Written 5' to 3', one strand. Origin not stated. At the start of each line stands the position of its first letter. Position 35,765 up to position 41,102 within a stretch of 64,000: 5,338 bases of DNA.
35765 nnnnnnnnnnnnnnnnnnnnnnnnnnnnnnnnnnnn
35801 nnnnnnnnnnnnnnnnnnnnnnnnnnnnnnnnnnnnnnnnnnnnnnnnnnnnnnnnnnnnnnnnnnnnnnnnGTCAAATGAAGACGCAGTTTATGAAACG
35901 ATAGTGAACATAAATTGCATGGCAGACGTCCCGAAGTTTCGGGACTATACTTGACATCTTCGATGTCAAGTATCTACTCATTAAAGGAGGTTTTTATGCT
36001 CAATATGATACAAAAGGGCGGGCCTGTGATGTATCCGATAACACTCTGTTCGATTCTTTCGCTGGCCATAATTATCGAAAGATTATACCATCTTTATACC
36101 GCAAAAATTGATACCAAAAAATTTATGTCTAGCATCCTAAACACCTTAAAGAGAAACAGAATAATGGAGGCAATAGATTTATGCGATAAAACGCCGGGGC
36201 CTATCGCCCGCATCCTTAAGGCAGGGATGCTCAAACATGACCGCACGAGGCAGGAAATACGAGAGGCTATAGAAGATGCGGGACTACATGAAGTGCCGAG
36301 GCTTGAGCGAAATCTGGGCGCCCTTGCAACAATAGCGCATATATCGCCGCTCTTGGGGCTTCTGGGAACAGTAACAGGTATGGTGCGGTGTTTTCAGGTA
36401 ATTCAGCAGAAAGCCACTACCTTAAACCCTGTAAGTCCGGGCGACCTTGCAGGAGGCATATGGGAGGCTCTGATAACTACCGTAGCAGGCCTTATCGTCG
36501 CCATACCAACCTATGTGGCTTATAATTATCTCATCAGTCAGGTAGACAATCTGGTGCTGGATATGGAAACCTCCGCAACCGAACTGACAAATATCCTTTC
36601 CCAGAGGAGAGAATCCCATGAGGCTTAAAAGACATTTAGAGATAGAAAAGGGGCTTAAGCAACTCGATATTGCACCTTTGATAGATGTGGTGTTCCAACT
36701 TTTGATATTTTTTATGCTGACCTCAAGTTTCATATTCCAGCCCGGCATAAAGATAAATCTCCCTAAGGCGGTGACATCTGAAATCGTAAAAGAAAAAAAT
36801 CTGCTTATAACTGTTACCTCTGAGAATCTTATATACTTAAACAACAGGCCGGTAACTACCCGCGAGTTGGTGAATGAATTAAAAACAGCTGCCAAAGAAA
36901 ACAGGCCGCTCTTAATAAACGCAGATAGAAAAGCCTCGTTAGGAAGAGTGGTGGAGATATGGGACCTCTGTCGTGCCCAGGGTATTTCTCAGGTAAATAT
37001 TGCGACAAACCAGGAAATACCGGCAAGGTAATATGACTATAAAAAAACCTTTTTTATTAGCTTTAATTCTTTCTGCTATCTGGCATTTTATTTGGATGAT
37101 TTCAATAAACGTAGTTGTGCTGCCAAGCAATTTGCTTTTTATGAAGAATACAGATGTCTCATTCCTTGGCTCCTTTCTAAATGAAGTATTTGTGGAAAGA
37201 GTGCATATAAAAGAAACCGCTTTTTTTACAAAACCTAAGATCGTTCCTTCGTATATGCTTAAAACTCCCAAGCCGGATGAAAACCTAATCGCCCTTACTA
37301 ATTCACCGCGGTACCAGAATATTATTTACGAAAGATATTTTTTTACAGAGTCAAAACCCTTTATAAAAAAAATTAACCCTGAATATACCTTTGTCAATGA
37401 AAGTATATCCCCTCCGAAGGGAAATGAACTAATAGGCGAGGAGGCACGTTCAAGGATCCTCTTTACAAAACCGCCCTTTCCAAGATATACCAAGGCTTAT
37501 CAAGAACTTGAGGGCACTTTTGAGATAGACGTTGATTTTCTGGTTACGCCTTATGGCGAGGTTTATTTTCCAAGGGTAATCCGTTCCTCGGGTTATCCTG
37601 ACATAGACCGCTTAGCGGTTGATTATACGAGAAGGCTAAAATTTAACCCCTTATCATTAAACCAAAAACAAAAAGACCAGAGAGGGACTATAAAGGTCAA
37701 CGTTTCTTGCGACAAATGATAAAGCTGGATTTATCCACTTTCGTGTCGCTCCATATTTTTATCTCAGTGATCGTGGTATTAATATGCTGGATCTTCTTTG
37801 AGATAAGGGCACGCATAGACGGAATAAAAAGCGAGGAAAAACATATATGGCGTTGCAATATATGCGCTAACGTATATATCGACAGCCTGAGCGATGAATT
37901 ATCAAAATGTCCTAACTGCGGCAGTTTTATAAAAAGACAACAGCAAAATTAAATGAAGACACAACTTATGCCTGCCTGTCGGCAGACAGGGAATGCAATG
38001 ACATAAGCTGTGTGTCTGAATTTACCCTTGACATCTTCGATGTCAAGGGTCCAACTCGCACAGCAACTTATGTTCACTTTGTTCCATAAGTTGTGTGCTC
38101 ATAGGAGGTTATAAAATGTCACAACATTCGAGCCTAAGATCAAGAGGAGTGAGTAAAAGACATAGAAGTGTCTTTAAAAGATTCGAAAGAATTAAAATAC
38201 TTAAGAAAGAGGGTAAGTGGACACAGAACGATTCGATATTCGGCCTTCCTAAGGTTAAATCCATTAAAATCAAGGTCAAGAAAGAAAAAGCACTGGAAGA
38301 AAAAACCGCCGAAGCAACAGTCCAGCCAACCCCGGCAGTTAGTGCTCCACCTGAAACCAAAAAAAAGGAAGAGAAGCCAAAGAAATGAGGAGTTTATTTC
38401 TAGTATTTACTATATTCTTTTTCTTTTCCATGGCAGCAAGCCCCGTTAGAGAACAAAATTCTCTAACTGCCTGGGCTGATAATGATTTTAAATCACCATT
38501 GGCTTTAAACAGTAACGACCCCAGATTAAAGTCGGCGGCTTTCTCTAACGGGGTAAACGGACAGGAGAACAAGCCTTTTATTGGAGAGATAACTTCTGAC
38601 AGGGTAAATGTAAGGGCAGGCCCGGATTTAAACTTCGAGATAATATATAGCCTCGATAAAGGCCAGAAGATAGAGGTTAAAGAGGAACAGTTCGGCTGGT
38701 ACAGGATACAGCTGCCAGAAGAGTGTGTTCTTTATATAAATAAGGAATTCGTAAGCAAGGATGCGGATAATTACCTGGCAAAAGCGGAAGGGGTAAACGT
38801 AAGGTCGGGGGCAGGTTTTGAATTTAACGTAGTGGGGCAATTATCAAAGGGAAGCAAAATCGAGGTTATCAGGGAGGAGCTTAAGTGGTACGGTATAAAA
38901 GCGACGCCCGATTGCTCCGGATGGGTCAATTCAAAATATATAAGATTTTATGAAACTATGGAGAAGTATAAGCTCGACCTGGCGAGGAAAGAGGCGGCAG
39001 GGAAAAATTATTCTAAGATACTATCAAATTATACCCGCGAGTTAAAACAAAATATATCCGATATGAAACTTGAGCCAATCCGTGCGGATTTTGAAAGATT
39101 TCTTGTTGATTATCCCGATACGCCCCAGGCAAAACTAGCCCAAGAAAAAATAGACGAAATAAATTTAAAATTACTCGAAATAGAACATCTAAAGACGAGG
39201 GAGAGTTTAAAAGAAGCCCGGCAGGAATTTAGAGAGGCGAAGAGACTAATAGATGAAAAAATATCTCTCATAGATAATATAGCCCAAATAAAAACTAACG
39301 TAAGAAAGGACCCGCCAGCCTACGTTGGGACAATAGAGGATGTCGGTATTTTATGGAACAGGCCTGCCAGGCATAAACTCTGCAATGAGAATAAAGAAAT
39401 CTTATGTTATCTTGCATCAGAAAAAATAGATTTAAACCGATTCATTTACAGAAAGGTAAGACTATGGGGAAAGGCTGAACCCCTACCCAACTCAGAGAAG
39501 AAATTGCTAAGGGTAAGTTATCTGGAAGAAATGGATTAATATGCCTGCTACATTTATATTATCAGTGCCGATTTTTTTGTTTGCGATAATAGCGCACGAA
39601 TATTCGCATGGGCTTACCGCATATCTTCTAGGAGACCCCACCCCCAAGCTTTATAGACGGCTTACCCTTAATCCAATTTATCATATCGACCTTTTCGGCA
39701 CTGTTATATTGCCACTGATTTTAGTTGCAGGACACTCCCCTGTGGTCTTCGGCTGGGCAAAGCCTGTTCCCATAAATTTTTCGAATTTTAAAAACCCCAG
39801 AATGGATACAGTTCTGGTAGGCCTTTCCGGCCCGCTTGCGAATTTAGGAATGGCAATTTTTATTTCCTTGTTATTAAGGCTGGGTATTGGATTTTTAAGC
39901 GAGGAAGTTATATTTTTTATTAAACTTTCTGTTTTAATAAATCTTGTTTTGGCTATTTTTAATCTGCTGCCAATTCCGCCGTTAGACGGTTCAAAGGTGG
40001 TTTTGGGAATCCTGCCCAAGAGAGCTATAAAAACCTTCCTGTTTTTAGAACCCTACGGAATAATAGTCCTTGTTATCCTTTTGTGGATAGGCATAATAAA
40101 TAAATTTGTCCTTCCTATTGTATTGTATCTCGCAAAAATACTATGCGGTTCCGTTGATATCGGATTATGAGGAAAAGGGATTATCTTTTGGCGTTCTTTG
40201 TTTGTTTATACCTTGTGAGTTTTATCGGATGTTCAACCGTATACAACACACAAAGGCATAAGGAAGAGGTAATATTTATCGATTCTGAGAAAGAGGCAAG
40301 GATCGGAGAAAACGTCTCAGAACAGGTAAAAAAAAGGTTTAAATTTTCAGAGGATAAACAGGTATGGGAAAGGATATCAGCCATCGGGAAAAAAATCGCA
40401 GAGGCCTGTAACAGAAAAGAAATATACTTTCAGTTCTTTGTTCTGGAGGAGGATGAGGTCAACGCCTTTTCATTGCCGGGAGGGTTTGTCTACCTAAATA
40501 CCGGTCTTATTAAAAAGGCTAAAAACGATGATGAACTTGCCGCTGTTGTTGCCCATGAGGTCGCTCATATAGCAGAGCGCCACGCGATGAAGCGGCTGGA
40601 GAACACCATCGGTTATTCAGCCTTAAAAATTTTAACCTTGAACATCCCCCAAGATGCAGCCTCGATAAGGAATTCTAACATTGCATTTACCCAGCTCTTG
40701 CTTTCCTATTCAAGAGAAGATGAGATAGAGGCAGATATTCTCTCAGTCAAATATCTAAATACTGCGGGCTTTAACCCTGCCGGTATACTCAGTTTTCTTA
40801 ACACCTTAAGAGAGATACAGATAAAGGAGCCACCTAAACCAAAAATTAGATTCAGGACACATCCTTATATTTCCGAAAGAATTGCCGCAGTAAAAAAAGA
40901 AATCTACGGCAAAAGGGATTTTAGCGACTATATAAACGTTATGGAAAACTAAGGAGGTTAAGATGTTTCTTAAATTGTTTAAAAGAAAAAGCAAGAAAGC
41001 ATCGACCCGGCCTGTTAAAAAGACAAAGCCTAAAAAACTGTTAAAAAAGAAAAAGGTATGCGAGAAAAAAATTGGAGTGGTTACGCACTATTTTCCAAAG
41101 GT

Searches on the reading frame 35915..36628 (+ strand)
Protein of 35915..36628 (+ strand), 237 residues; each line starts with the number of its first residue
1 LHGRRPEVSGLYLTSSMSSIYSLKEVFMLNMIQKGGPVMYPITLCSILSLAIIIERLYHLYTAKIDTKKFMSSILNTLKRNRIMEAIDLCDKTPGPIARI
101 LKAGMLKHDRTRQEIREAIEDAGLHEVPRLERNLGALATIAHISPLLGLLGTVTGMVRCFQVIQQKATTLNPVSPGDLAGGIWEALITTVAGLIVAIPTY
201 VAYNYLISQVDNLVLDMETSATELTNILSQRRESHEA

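Call 88: search_protein_families(library=pfam, max_evalue=0.00001, proteins=[window:35915-36628:+])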
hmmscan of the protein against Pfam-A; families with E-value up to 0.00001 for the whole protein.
window:35915-36628:+ (237 aa): 1 family
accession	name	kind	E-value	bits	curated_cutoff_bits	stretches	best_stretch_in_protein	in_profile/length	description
PF01618.21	MotA_ExbB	-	1.3e-33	115.9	22.9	1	95-218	4-126/127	MotA/TolQ/ExbB proton channel family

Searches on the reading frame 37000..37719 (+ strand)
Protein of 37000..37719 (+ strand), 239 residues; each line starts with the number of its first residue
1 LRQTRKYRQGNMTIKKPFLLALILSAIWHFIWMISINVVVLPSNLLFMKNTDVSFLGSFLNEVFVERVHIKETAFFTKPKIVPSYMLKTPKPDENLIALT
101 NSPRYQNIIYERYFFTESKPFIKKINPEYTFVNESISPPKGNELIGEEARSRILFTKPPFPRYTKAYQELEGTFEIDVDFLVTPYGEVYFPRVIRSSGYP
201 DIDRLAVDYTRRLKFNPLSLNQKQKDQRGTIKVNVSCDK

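Call 88: search_protein_families(library=pfam, max_evalue=0.00001, proteins=[window:37000-37719:+])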
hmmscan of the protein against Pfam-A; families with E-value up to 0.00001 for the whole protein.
window:37000-37719:+ (239 aa): 1 family
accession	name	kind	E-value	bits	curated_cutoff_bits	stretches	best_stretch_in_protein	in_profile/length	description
PF03544.19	TonB_C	-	7e-07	30.1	24.6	1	167-233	11-75/79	Gram-negative bacterial TonB protein C-terminal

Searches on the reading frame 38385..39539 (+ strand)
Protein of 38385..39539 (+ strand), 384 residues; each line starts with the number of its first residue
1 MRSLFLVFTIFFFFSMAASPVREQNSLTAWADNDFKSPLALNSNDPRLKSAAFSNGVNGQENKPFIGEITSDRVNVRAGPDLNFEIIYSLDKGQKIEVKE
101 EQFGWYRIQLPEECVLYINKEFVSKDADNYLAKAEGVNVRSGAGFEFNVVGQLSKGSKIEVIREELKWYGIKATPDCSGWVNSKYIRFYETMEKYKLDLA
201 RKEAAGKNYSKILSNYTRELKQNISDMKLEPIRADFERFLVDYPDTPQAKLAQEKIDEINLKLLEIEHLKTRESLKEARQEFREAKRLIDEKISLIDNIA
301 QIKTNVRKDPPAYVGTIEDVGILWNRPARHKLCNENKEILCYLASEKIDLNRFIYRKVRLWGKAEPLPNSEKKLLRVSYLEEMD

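Call 87: search_protein_families(library=pfam, max_evalue=0.000001, proteins=[window:38385-39539:+])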
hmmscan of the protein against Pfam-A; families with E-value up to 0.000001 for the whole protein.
window:38385-39539:+ (384 aa): 2 families
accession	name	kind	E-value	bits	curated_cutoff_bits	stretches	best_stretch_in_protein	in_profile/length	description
PF08239.17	SH3_3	-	6.8e-22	77.9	27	2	72-118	1-48/54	Bacterial SH3 domain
PF06347.19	SH3_4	-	2.5e-09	37.2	24.1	0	71-109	2-40/56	Bacterial SH3 domain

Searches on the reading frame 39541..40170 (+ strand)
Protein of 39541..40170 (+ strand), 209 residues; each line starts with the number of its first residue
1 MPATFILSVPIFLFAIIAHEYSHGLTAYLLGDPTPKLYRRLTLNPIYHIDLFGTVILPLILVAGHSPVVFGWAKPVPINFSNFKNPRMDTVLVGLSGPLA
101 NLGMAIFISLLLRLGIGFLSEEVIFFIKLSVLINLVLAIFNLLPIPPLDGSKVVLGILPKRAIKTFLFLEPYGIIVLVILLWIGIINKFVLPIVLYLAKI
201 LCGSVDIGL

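Call 88: search_protein_families(library=pfam, max_evalue=0.00001, proteins=[window:39541-40170:+])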
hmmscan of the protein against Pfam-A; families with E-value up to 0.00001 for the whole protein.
window:39541-40170:+ (209 aa): 1 family
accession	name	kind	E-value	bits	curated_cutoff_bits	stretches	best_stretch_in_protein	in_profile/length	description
PF02163.28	Peptidase_M50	-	9.3e-11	41.9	27.2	1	122-162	158-198/221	Peptidase family M50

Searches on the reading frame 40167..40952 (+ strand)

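Call 88: search_protein_families(library=pfam, max_evalue=0.00001, proteins=[window:40167-40952:+])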
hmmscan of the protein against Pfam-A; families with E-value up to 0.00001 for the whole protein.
window:40167-40952:+ (261 aa): 1 family
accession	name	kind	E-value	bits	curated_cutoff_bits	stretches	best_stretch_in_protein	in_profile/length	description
PF01435.24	Peptidase_M48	-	8.7e-33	114.1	20.3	1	68-245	5-185/186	Peptidase family M48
